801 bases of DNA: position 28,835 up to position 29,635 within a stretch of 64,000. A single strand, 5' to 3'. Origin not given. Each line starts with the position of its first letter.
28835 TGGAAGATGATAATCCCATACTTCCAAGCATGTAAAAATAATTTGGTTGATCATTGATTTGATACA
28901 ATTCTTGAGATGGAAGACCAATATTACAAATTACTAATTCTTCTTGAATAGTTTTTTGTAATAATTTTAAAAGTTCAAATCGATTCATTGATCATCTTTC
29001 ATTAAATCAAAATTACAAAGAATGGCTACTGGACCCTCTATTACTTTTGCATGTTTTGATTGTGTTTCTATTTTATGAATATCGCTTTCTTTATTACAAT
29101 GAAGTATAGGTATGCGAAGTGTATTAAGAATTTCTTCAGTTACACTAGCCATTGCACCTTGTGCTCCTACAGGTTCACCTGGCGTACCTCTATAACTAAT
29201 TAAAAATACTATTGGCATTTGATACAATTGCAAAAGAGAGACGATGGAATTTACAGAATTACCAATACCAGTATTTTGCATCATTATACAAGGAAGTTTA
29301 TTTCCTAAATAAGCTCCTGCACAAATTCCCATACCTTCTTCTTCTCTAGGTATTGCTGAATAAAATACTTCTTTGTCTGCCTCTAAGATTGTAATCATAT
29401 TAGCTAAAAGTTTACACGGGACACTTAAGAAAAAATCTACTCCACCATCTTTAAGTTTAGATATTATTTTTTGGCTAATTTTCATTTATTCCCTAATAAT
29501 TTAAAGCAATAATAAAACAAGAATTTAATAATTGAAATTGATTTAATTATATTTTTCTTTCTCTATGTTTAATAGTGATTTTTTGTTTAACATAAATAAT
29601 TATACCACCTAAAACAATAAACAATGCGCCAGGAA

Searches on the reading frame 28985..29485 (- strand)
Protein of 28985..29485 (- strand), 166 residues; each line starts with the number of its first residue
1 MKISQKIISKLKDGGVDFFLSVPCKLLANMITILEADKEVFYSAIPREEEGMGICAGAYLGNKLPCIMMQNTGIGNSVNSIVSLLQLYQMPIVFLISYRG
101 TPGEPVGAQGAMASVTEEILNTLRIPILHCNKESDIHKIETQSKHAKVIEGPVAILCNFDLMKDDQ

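Call 21: search_protein_families(library=pfam, proteins=[window:28985-29485:-], max_evalue=0.00001)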
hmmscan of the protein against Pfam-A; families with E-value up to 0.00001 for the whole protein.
window:28985-29485:- (166 aa): 1 family
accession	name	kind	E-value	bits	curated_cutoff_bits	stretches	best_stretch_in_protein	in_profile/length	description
PF02776.23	TPP_enzyme_N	-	8.3e-06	26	26.8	0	1-105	1-106/119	Thiamine pyrophosphate enzyme, N-terminal TPP binding domain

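Call 25: search_protein_families(library=ncbifam, proteins=[window:28985-29485:-], max_evalue=1e-10)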
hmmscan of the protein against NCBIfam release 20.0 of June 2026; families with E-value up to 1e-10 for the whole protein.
window:28985-29485:- (166 aa): 2 families
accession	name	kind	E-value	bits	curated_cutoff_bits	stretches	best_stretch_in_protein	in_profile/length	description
TIGR03845.1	sulfopyru_alph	equivalog_domain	6e-46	156.3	147.95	1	4-158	1-156/160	sulfopyruvate decarboxylase subunit alpha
TIGR03297.1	Ppyr-DeCO2ase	equivalog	2.4e-27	95.9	312.5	1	15-162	1-155/360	phosphonopyruvate decarboxylase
